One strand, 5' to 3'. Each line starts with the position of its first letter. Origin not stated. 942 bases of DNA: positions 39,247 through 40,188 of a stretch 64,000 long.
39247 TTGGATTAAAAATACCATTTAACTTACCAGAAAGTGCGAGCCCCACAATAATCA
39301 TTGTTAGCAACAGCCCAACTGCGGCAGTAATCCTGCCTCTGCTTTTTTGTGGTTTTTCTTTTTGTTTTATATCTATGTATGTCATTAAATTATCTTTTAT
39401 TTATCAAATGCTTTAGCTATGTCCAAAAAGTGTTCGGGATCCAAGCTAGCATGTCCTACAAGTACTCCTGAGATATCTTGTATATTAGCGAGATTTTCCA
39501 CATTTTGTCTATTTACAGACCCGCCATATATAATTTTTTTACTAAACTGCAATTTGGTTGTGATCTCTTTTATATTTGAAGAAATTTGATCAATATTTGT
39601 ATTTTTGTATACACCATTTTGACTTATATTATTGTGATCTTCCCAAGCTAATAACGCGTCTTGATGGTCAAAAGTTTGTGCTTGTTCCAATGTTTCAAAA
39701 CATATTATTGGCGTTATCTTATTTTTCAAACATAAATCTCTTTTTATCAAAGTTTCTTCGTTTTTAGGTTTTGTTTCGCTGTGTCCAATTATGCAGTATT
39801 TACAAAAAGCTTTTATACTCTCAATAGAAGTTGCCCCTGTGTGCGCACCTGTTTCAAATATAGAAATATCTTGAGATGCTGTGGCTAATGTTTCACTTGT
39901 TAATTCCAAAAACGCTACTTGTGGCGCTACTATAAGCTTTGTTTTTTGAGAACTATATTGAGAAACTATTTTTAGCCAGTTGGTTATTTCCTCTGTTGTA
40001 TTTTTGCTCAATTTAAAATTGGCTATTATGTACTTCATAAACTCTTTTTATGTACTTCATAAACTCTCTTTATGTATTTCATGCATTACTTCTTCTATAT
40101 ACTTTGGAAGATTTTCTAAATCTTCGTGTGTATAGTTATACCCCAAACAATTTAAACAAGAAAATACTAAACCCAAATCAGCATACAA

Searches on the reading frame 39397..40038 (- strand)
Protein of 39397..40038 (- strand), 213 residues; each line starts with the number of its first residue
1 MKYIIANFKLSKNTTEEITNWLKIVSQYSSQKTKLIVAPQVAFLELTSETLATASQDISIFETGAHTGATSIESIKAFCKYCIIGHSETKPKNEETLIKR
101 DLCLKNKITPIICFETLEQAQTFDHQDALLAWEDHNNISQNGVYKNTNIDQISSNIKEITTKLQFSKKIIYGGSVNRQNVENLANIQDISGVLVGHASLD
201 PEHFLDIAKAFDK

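Call 3: search_protein_families(library=pfam, proteins=[window:39397-40038:-], max_evalue=0.01)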
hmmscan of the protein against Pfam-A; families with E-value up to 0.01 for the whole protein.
window:39397-40038:- (213 aa): 1 family
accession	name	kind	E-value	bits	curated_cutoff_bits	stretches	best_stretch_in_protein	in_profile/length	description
PF00121.24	TIM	-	1.2e-34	120.3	20.1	1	3-210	2-244/245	Triosephosphate isomerase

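Call 4: search_protein_families(library=ncbifam, proteins=[window:39397-40038:-], max_evalue=0.01)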
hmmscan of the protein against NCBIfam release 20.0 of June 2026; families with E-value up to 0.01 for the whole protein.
window:39397-40038:- (213 aa): 9 families
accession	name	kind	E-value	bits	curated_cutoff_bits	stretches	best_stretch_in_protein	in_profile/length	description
NF011163.0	PRK14565.1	equivalog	2.5e-24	86.3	298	2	147-209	171-232/240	triosephosphate isomerase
NF000728.0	PRK00042.3-2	equivalog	1.2e-21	77.4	255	1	4-209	3-227/231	triose-phosphate isomerase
NF010569.0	PRK13962.1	equivalog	1.4e-21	76.4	883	2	4-126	401-534/645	bifunctional phosphoglycerate kinase/triosephosphate isomerase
TIGR00419.1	tim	equivalog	8.4e-21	74.8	130.6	1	4-202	2-228/228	triose-phosphate isomerase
NF000722.0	PRK00042.2-1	equivalog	1.3e-17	63.9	293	2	118-210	153-247/256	triose-phosphate isomerase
NF003302.0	PRK04302.1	subfamily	2.5e-11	43.7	132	1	3-194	5-201/223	triose-phosphate isomerase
NF012036.0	PRK15492.1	equivalog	2.6e-07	30.3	509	1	167-208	214-255/261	triosephosphate isomerase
NF000729.0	PRK00042.3-3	equivalog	5.5e-07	29.7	309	1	123-207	149-230/234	triose-phosphate isomerase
NF011497.0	PRK14905.1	equivalog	8.1e-05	22.1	485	1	166-205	212-253/357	triosephosphate isomerase/PTS system glucose/sucrose-specific transporter subunit IIB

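Call 69: search_solved_structures(query=window:39397-40038:-, max_evalue=0.00001, show_alignments=2)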
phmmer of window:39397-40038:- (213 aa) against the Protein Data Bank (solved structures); distinct sequences matched with E-value up to 0.00001: 175 (the best 60 are shown).
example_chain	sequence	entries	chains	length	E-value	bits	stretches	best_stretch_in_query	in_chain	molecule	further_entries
7r7m_A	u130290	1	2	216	1.1e-45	159.1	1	1-208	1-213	Triosephosphate isomerase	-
7r9b_A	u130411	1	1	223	9.5e-21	77.7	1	1-209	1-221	Triosephosphate isomerase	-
4z0j_A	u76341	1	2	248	4.8e-16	62.4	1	4-121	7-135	Triosephosphate isomerase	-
5ujw_A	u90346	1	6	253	1.1e-15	61.3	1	2-122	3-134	Triosephosphate isomerase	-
4ywi_A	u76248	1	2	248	1.3e-15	61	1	4-121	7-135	Triosephosphate isomerase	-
2vfd_A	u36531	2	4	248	1.3e-15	61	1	4-121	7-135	TRIOSEPHOSPHATE ISOMERASE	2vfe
3ta6_A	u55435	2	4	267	1.7e-15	60.5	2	163-208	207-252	Triosephosphate isomerase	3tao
3gvg_A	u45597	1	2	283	2.1e-15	60.3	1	163-208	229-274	Triosephosphate isomerase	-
7rgc_A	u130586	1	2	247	2.5e-15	60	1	1-209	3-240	Triosephosphate isomerase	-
4z0s_A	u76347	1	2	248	3.3e-15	59.6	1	4-121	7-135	Triosephosphate isomerase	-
2vff_A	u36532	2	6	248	6.1e-15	58.8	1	4-121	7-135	TRIOSEPHOSPHATE ISOMERASE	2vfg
1vga_A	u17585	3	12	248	8.5e-15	58.3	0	4-121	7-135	Triosephosphate isomerase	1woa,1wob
4yxg_A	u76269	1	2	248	8.5e-15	58.3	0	4-121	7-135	Triosephosphate isomerase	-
1lyx_A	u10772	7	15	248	8.6e-15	58.3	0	4-121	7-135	Triosephosphate Isomerase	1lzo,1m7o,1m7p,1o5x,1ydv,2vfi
2vfh_A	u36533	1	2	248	1.1e-14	57.9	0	166-210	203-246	TRIOSEPHOSPHATE ISOMERASE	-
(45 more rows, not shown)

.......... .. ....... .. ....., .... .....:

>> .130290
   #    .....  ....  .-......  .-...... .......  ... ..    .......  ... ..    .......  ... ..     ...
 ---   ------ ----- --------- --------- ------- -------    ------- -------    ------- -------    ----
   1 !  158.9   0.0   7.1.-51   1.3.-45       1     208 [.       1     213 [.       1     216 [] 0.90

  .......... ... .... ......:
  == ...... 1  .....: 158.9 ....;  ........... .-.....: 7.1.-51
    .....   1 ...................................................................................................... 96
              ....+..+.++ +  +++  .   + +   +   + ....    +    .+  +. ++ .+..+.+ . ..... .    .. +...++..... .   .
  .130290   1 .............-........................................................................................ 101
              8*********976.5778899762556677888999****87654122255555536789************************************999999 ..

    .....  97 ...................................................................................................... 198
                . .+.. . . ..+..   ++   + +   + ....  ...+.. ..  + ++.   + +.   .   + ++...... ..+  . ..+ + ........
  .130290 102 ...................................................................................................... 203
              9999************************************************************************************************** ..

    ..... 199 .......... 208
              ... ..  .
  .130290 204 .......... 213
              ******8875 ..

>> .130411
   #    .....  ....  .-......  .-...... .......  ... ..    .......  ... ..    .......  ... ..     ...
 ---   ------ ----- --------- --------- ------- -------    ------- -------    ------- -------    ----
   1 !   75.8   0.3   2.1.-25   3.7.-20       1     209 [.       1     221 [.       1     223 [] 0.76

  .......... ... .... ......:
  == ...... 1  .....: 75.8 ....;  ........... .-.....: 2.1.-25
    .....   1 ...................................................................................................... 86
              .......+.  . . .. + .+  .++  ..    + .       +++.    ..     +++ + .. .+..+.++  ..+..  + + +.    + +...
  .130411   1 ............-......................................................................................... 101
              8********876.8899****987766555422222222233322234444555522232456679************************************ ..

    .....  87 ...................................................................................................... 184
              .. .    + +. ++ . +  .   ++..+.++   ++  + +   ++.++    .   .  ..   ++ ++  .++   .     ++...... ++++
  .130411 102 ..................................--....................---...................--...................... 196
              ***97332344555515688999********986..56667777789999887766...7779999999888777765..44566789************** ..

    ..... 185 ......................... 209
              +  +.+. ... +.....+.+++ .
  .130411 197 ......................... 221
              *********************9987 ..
